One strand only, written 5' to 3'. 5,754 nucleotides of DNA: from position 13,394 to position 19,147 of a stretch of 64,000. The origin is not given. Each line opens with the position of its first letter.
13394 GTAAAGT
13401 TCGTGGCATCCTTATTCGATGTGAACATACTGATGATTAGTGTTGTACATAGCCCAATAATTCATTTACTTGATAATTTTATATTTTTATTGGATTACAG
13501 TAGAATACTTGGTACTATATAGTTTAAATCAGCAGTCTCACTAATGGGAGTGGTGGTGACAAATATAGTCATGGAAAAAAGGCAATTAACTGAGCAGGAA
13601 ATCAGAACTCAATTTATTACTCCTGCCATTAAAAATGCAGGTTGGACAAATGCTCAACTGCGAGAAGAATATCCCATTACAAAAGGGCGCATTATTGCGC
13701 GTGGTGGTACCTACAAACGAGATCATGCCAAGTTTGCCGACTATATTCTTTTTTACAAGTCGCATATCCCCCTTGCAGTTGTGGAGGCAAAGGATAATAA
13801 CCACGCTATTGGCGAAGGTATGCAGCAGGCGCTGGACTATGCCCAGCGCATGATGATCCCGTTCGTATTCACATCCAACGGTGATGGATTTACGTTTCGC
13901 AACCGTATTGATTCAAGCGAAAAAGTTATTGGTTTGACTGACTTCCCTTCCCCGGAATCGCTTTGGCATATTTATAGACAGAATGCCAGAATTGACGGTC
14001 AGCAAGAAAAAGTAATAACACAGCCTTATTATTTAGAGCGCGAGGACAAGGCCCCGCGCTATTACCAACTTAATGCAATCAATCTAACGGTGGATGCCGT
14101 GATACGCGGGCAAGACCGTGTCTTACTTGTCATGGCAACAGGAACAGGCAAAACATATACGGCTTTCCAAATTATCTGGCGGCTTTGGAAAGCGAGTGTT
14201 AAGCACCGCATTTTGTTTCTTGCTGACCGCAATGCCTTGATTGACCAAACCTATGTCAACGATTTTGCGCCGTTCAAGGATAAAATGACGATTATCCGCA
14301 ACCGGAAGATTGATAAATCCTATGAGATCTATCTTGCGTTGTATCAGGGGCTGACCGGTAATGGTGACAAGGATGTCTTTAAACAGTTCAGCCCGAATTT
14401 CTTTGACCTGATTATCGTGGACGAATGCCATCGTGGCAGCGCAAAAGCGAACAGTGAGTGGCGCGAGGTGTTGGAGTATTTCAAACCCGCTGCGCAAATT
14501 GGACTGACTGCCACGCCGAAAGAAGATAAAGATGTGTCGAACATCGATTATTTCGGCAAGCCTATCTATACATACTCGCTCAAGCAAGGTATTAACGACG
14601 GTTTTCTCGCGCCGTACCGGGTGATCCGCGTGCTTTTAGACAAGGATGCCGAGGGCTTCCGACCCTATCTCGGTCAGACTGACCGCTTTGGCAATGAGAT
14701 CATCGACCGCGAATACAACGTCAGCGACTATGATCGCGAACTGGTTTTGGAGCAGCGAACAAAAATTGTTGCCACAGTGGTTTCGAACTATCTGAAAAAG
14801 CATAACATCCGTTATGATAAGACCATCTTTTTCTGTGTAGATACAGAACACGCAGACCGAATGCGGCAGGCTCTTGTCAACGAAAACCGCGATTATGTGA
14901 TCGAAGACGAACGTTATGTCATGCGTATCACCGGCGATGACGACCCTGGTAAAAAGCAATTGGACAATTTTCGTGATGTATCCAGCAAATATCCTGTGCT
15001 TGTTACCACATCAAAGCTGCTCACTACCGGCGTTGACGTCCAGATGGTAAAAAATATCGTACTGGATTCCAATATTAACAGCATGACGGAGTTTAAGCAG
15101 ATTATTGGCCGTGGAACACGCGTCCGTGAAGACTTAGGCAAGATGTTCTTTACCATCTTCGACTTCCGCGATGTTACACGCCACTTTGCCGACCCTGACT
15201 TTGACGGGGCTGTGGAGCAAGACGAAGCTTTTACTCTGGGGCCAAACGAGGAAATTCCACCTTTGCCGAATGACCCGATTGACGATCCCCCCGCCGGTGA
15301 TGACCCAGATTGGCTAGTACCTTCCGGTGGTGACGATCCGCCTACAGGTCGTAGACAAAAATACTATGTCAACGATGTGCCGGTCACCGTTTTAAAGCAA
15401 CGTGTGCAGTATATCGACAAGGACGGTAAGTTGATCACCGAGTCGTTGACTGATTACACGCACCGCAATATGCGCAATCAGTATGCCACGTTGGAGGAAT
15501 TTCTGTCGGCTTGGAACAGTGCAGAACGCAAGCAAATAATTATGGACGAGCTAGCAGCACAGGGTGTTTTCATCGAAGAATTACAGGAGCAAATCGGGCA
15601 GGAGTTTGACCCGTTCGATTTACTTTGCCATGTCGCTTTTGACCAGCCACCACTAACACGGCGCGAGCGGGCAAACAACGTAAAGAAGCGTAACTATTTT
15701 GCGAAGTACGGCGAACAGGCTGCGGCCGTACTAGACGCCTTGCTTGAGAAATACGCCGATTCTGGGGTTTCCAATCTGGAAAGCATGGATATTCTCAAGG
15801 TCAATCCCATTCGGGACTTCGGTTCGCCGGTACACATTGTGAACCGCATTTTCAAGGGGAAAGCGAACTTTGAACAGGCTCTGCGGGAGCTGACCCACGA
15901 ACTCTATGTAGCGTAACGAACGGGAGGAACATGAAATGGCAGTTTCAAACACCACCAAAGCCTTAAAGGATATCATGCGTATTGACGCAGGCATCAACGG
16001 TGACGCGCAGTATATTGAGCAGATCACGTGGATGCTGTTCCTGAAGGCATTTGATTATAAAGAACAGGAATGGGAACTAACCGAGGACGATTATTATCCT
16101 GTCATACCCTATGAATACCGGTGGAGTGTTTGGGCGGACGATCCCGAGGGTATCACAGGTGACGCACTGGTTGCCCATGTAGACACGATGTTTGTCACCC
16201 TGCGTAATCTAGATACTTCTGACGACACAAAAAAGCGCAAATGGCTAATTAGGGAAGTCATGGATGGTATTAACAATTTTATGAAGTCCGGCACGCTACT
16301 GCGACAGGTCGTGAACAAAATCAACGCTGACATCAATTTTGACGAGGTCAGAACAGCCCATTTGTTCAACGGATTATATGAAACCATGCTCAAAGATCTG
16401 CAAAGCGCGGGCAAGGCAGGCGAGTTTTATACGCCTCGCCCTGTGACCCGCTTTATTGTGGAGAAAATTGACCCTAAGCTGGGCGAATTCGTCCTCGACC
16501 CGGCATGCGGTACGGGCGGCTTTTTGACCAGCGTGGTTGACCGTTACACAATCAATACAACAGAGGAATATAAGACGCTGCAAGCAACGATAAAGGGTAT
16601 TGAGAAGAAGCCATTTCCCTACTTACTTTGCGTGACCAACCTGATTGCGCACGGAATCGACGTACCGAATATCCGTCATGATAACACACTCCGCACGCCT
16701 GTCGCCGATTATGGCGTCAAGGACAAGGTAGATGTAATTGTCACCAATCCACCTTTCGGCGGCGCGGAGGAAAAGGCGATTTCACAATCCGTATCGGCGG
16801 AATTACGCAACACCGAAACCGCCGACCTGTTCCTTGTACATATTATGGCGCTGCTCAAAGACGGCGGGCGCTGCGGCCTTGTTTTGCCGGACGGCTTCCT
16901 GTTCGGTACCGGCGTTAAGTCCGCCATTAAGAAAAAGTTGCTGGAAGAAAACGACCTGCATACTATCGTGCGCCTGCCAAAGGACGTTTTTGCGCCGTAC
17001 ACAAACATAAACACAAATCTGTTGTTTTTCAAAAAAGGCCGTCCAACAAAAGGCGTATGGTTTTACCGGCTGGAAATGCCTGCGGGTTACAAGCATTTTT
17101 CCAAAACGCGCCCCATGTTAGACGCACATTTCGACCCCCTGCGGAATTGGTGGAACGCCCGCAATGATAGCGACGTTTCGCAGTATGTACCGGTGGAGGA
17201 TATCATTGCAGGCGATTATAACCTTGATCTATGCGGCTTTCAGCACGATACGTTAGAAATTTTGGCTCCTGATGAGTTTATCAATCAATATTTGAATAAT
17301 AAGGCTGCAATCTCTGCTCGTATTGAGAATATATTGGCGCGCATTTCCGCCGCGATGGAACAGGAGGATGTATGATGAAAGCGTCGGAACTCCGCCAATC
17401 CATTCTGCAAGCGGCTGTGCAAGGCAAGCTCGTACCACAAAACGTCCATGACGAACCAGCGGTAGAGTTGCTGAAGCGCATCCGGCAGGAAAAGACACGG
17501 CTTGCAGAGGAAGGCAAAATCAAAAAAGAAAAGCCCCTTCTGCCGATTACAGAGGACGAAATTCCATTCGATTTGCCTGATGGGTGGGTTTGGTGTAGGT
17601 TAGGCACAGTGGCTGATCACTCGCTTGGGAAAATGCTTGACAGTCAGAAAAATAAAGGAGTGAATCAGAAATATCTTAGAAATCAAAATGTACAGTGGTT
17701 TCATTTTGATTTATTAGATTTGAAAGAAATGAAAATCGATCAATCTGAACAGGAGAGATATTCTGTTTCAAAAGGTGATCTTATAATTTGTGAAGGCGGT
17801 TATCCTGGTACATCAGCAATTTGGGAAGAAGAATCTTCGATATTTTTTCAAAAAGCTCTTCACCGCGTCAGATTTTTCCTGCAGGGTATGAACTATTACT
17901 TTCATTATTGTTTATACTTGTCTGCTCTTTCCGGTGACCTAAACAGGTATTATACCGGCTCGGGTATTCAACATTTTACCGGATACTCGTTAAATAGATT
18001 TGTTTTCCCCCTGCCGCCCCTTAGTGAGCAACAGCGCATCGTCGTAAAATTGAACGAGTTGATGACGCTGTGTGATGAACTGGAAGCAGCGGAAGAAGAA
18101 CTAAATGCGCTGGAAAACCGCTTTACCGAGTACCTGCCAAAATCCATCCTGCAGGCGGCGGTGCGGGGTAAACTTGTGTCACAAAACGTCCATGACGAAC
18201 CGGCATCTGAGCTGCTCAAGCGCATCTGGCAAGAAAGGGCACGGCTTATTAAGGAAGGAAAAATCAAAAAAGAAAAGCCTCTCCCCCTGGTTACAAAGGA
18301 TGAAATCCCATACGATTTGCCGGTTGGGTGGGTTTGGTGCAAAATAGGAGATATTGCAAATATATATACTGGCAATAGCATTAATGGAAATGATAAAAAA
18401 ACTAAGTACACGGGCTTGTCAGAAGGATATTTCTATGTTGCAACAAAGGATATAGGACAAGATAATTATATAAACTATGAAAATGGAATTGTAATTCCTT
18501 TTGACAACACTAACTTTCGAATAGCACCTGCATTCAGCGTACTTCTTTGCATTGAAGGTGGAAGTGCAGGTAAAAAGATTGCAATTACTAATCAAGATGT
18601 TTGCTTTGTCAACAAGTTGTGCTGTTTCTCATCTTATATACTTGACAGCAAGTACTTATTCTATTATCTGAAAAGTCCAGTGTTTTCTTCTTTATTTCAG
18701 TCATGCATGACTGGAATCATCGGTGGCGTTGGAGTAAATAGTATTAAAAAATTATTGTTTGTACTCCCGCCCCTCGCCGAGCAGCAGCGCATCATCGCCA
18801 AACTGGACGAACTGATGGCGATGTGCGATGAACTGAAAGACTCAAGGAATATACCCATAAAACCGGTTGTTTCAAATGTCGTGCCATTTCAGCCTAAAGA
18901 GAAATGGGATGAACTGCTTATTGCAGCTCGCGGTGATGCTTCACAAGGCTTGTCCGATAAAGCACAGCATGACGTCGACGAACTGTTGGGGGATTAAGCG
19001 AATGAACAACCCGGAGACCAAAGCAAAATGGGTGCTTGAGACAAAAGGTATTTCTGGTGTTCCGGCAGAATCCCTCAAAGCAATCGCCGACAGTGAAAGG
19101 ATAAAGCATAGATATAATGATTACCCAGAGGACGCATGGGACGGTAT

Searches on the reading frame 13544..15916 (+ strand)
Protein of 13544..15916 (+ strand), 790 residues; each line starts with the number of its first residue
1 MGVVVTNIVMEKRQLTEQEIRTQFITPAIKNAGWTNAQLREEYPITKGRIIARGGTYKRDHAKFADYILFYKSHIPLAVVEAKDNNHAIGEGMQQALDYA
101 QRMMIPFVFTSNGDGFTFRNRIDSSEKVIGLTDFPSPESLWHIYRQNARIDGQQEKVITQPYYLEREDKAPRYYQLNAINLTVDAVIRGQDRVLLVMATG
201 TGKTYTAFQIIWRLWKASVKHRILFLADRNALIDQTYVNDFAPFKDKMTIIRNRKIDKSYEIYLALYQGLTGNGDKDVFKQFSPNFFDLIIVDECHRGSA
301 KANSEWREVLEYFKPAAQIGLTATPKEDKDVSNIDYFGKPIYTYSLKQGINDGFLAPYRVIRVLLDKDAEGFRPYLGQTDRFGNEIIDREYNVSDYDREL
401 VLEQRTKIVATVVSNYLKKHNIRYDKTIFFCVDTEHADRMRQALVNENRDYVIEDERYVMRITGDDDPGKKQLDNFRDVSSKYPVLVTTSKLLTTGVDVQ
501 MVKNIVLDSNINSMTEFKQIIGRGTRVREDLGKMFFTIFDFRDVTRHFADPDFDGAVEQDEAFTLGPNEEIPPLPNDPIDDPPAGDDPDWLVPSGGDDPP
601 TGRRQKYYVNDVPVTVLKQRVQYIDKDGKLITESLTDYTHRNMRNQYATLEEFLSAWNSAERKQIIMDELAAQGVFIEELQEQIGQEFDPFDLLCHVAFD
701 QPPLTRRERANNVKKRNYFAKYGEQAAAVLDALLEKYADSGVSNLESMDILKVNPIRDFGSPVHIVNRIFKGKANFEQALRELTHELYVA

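Call 70: search_protein_families(library=pfam, proteins=[window:13544-15916:+], max_evalue=0.001)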
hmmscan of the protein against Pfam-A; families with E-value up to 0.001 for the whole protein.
window:13544-15916:+ (790 aa): 7 families
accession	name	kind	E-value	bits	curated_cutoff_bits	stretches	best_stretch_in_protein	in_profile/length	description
PF04851.21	ResIII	-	2.2e-44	151.7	22.5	1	170-326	3-163/164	Type III restriction enzyme, res subunit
PF08463.15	EcoEI_R_C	-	1.4e-34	120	24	1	633-788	1-163/163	EcoEI R protein C-terminal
PF18766.7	SWI2_SNF2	-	1.9e-19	70.6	26.7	1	174-357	1-187/221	SWI2/SNF2 ATPase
PF00270.35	DEAD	-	3.9e-11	43.4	26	1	181-327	10-162/167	DEAD/DEAH box helicase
PF04313.20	HSDR_N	-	1.3e-08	35.4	25.1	1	56-122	119-193/198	Type I restriction enzyme R protein N terminus (HSDR_N)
PF13588.12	HSDR_N_2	-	1e-07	32.5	25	1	17-135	2-110/110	Type I restriction enzyme R protein N terminus (HSDR_N)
PF00271.37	Helicase_C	-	2.2e-06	28.3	23.5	1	417-527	10-109/110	Helicase conserved C-terminal domain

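Call 71: search_protein_families(library=padloc, proteins=[window:13544-15916:+], max_evalue=0.001)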
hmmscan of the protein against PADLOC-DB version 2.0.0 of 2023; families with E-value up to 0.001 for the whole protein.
window:13544-15916:+ (790 aa): 20 families
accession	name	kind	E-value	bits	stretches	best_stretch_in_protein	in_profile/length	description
PDLC03049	REase_I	-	0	1061.3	2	10-558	4-555/807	Type I restriction enzyme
PDLC03050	REase_I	-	2.8e-63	211.6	1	603-788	27-212/219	Type I restriction enzyme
PDLC03042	REase_I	-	4.3e-42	141.6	1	101-545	370-848/1170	Type I restriction enzyme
PDLC03047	REase_I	-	4.6e-40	135.2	1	14-550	196-731/1107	Type I restriction enzyme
PDLC02707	PbeA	-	2.6e-32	110.2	1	153-545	235-633/672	PbeA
PDLC02704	PbeA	-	1.9e-25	87.5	2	276-542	375-644/682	PbeA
PDLC03659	mREase_IV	-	2e-17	60.4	1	181-552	230-574/945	Type IV methyl-directed restriction enzyme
PDLC03658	mREase_IV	-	3.4e-16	56.1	1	187-541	239-557/953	Type IV methyl-directed restriction enzyme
PDLC02706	PbeA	-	5.5e-16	56.3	1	146-540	247-670/722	PbeA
PDLC02703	PbeA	-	1.4e-11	41.7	1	192-541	263-613/626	PbeA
PDLC03045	REase_I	-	2.2e-11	40.5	1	196-356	290-464/995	Type I restriction enzyme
PDLC03597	REase_MTase_IIG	-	9.5e-11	38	1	147-238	144-235/1646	Type IIG restriction enzyme-methyltransferase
PDLC02705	PbeA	-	6.1e-10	35.9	1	289-545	377-636/691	PbeA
PDLC03048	REase_I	-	1.6e-09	34.5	1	198-360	277-449/976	Type I restriction enzyme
PDLC03044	REase_I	-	3.2e-09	33.3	1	289-355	390-455/1034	Type I restriction enzyme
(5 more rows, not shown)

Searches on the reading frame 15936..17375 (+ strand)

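Call 70: search_protein_families(library=pfam, proteins=[window:15936-17375:+], max_evalue=0.001)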
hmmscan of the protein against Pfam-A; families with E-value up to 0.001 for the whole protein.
window:15936-17375:+ (479 aa): 4 families
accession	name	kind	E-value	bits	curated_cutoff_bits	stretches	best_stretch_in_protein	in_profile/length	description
PF02384.22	N6_Mtase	-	1.3e-68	232.1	20.4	1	141-432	3-299/311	N-6 DNA Methylase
PF12161.14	HsdM_N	-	1.6e-11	45.4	24.5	1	9-129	7-135/135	HsdM N-terminal domain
PF07669.17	Eco57I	-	7.9e-11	42.8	25.3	1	247-352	69-171/171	Eco57I restriction-modification methylase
PF01170.24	UPF0020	-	0.00033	20.8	22.3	0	175-277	21-134/197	RMKL-like, methyltransferase domain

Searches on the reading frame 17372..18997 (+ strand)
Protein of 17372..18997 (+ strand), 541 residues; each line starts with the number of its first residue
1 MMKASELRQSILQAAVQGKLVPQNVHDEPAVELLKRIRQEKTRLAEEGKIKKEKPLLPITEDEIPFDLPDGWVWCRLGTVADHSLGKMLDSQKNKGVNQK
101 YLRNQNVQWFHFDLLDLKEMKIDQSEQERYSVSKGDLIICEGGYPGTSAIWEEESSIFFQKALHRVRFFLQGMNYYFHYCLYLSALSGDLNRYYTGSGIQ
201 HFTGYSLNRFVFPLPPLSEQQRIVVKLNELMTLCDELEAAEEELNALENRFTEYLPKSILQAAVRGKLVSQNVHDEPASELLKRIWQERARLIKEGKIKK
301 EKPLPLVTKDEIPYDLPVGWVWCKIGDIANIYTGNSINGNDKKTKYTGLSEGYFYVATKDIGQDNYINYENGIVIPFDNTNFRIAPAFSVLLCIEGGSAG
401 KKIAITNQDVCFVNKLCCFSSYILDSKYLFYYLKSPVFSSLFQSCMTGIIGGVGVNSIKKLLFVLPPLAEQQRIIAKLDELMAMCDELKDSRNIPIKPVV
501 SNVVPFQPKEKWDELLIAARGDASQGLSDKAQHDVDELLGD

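Call 70: search_protein_families(library=pfam, proteins=[window:17372-18997:+], max_evalue=0.001)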
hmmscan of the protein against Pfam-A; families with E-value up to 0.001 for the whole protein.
window:17372-18997:+ (541 aa): 1 family
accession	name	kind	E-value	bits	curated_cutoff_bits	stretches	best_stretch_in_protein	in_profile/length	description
PF01420.25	Methylase_S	-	6.5e-27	95.2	22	2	317-494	1-164/168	Type I restriction modification DNA specificity domain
